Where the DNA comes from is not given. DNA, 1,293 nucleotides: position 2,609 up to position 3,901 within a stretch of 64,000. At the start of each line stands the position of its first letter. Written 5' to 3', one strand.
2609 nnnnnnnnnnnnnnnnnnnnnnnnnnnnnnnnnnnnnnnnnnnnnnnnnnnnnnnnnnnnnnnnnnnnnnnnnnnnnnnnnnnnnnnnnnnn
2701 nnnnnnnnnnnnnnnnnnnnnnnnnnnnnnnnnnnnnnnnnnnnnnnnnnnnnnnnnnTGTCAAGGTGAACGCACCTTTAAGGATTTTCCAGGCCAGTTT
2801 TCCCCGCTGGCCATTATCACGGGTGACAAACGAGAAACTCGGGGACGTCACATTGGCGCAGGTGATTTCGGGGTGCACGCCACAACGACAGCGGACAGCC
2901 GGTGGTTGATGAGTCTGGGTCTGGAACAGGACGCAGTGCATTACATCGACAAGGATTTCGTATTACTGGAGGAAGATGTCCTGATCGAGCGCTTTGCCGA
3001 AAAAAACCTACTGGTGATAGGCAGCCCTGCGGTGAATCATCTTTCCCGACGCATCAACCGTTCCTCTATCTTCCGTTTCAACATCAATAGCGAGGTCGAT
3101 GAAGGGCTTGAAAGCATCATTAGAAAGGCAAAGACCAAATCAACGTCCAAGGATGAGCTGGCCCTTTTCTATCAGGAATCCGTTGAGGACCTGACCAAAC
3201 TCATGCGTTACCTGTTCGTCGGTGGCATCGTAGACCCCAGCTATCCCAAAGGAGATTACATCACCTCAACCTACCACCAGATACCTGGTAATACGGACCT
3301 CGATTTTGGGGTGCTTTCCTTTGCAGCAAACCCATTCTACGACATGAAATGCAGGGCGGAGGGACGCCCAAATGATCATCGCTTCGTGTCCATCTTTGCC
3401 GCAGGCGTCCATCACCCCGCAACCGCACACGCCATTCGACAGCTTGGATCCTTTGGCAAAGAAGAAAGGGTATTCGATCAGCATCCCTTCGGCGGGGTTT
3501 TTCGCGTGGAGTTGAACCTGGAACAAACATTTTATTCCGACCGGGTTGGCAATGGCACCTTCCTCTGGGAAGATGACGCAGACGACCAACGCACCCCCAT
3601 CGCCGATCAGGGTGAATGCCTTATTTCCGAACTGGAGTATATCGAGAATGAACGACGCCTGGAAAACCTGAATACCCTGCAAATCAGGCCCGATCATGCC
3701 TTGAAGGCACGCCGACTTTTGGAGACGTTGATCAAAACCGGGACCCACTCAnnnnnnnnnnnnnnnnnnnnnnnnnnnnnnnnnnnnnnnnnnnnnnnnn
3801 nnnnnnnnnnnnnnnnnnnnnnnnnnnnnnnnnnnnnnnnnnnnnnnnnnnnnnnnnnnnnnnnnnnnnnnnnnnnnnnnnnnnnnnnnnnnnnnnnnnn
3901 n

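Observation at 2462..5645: Translationally coupled trio: HTH protein with orphan domain + glucuronokinase-type GHMP kinase + GalU, a candidate bacterial sugar-1-P/UDP-sugar salvage module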

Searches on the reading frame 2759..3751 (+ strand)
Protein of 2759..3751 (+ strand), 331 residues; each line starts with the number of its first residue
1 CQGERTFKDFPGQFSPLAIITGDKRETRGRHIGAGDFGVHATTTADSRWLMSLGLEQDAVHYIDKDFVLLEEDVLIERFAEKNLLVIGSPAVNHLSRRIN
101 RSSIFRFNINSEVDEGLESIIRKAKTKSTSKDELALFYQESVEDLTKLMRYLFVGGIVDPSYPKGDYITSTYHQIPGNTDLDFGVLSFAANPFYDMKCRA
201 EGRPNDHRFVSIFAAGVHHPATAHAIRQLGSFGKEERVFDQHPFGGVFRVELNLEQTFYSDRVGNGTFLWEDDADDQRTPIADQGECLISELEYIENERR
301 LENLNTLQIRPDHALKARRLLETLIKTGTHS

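Call 41: search_solved_structures(query=A3, max_evalue=10)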
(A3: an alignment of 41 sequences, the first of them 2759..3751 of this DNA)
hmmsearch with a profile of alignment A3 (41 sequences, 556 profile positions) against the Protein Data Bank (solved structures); distinct sequences matched with E-value up to 10: 85 (the best 60 are shown).
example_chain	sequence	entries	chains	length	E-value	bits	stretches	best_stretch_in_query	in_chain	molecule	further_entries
8tac_A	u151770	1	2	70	1.4e-07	34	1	12-67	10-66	DBP48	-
3op9_A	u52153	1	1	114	6.9e-06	28.4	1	12-82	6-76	Pli0006 protein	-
8bny_A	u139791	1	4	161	3.2e-05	26.2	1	16-95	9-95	Immunity repressor protein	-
6jq1_A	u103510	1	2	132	3.3e-05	26.2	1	13-69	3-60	Transcriptional regulator, XRE family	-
6rnz_A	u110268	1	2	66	4.7e-05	25.6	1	14-69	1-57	HTH-type transcriptional regulator DdrOC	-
6zvh_i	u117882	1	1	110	5.8e-05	25.3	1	9-66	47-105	Endothelial differentiation-related factor 1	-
7t8i_A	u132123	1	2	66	6.5e-05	25.2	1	14-69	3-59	Phage element (ICEBs1)transcriptional regulator (Xre family)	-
9b0q_CH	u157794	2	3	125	6.8e-05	25.1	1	9-66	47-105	Endothelial differentiation-related factor 1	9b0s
1x57_A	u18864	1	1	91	7e-05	25.1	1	14-66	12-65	Endothelial differentiation-related factor 1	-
9p73_CH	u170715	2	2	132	7.4e-05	25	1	9-66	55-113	Endothelial differentiation-related factor 1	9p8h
9rpv_E4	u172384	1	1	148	8.4e-05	24.8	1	9-66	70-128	Endothelial differentiation-related factor 1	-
7o81_AU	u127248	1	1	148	8.6e-05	24.8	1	9-66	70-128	EDF1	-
6af3_B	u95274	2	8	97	0.00012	24.2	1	8-68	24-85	HigA antitoxin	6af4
1adr_A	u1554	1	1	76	0.0002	23.6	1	13-76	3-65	P22 C2 REPRESSOR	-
1y9q_A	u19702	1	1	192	0.00021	23.5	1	11-73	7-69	transcriptional regulator, HTH_3 family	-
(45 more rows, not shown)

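Call 48: predict_structure(alignment_id=A3)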
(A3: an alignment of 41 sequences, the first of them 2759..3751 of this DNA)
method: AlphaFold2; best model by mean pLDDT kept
length: 331 residues; sequences in the alignment: 41
mean_pLDDT: 92.7   pTM: 0.92
mean pLDDT of the five models: 92.7, 92.8, 92.4, 92.2, 92.1
residues with pLDDT >= 90: 279; 70-90: 36; 50-70: 12; < 50: 4
segments of 3 or more residues with pLDDT < 50: 329-331
pLDDT, mean of each block of 10 residues (from residue 1): 84 96 87 93 77 95 95 98 97 96 97 96 95 95 94 93 85 71 97 98 98 96 97 97 97 94 95 89 95 96 94 97 80 39
secondary structure, 60 per line:
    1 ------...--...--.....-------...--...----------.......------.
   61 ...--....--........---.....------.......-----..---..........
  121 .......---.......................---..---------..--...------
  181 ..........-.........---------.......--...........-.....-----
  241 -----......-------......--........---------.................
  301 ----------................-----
elements in order: E17-21 H47-53 E60-63 H66-69 H72-79 E83-87 H94-100 H111-127 H131-153 E181-190 H192-200 E210-216 H219-229 H231-235 E246-251 H259-264 E267-270 H271-274 H284-300 H311-326

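Call 50: fold_search(model_id=the predicted structure, library=pdb)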
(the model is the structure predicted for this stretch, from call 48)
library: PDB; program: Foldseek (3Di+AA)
matches with E <= 10: 171; with E <= 0.001: 0
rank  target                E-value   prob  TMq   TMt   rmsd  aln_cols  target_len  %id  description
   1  5d8d_F                1.3e-01  0.09  0.16  0.19  19.2       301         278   11  Crystal structure of D-alanine-D-alanine ligase from Acinetobacter baumannii (released 2016-08-17)
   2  9fsa                  1.7e-01  0.82  0.26  0.58   6.6       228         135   13  Cell wall anchoring domain of the surface layer protein of Methanococcus voltae (aa 24-75; 484-576) (released 2024-08-28)
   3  7tqd_A                2.0e-01  0.13  0.21  0.26  15.1       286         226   10  Structure of Enterobacter cloacae Cap2-CdnD02 2:1 complex (released 2023-01-11)
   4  5dmx_F                6.3e-01  0.06  0.16  0.20  16.4       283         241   12  Crystal structure of D-alanine-D-alanine ligase from Acinetobacter baumannii, space group p212121 (released 2016-08-17)
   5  7d50_B                8.9e-01  0.14  0.14  0.17   6.9        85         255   18  SpuA mutant - H221N with glutamyl-thioester (released 2021-10-06)
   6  7d53_B                9.4e-01  0.16  0.14  0.18   5.4        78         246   19  SpuA mutant - H221N with Glu (released 2021-10-06)
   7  6yg8_B                9.4e-01  0.15  0.27  0.15   9.4       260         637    8  Cryo-EM structure of a BcsB pentamer in the context of an assembled Bcs macrocomplex (released 2021-02-24)
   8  9fmt_C                1.0e+00  0.10  0.13  0.08  11.8        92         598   11  Cryo-EM structure of the BcsB hexameric crown from the E. coli cellulose secretion macrocomplex (released 2024-10-16)
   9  7d4r_B                1.1e+00  0.11  0.15  0.21   8.5       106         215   15  SpuA native structure (released 2021-10-06)
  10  7d53_A                1.2e+00  0.14  0.14  0.17   5.4        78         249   19  SpuA mutant - H221N with Glu (released 2021-10-06)
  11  5d8d_B                1.2e+00  0.03  0.16  0.18  19.3       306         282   11  Crystal structure of D-alanine-D-alanine ligase from Acinetobacter baumannii (released 2016-08-17)
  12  7d53_C                1.3e+00  0.13  0.14  0.17   5.4        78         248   19  SpuA mutant - H221N with Glu (released 2021-10-06)
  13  7l2z_D                1.5e+00  0.08  0.14  0.07  11.9        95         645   12  Bacterial cellulose synthase BcsB hexamer (released 2021-03-24)
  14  1u94                  1.5e+00  0.04  0.14  0.15  15.5       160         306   14  Crystal Structure of E. Coli RecA in a Compressed Helical Filament Form 2 (released 2004-09-21)
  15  9r3w                  1.5e+00  0.04  0.13  0.08  14.3       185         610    8  Fungal tRNA ligase Trl1-LIG-KIN (released 2025-10-08)
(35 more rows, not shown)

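Call 52: fold_search(model_id=the predicted structure, library=viral)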
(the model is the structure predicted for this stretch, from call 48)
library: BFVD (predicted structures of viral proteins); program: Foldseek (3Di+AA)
matches with E <= 10: 59; with E <= 0.001: 0
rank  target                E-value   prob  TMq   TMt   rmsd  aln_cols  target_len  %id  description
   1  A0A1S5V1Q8            7.8e-01  0.04  0.14  0.18  15.6       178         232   11  (no name in the UniProt tables at hand)
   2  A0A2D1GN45            8.3e-01  0.06  0.13  0.10  15.0       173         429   13  (no name in the UniProt tables at hand)
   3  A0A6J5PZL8            1.0e+00  0.04  0.14  0.11  14.5       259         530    9  DinG Rad3-related DNA helicases [uncultured Caudovirales phage]
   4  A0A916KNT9            1.3e+00  0.12  0.13  0.21   4.4        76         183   12  Caspase-like protein [Adoxophyes honmai entomopoxvirus 'L']
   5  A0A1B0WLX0            1.3e+00  0.01  0.09  0.13  17.8       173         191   12  (no name in the UniProt tables at hand)
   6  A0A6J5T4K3            1.5e+00  0.05  0.09  0.27  11.7        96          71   12  DUF7336 domain-containing protein [uncultured Caudovirales phage]
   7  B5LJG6                1.5e+00  0.06  0.12  0.23  10.3       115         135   18  Uncharacterized protein [Mycobacterium phage Myrna]
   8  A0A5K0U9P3            1.7e+00  0.03  0.17  0.13  12.8       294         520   10  Histidine phosphatase family protein [Yasminevirus sp. GU-2018]
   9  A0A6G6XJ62            2.3e+00  0.01  0.07  0.10  19.3       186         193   14  (no name in the UniProt tables at hand)
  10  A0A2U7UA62            2.4e+00  0.02  0.12  0.14  16.8       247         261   11  Uncharacterized protein [Pandoravirus quercus]
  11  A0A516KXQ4            3.2e+00  0.01  0.09  0.10  21.2       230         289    9  (no name in the UniProt tables at hand)
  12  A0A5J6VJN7            3.6e+00  0.04  0.13  0.16   8.9        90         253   16  Flavodoxin [Megaviridae environmental sample]
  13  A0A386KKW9            3.6e+00  0.03  0.10  0.17  11.0        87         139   11  Uncharacterized protein [Acinetobacter phage vB_AbaM_B09_Aci01-1]
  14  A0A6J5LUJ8            3.6e+00  0.02  0.13  0.17  15.8       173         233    9  Uncharacterized protein [uncultured Caudovirales phage]
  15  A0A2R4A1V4            3.6e+00  0.01  0.06  0.09  14.3       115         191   11  (no name in the UniProt tables at hand)
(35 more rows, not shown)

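Call 82: search_protein_families(library=pfam, alignment_id=A3, max_evalue=0.05)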
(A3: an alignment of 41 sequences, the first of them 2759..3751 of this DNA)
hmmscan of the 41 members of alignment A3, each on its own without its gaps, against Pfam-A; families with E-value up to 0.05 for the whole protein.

A. member 1, window:2759-3751:+ (331 aa): 0 families

B. families by the number of members that match (of 41 scanned): 26 families (the first 25 are shown)
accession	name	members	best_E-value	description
PF01381.28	HTH_3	34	5.9e-14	Helix-turn-helix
PF13560.12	HTH_31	31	2.1e-12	Helix-turn-helix domain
PF12844.13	HTH_19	16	5.4e-12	Helix-turn-helix domain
PF15943.11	YdaS_toxin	6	0.0002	Bacterial toxin YdaS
PF13443.12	HTH_26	5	0.00045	Cro/C1-type HTH DNA-binding domain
PF13413.12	HTH_25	4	2e-05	Helix-turn-helix domain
PF13676.11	TIR_2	2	2e-23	TIR domain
PF01582.25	TIR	2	3.5e-06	TIR domain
PF13744.12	HTH_37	2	4.3e-06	Helix-turn-helix domain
PF24034.1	DUF7343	2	0.00022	Domain of unknown function (DUF7343)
PF15731.11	MqsA_antitoxin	2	0.00066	Antitoxin component of bacterial toxin-antitoxin system, MqsA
PF13384.12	HTH_23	2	0.001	Homeodomain-like domain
PF13271.11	DUF4062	2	0.0011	Domain of unknown function (DUF4062)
PF07022.19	Phage_CI_repr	2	0.006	Bacteriophage CI repressor helix-turn-helix domain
PF17762.8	HTH_ParB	2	0.026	ParB HTH domain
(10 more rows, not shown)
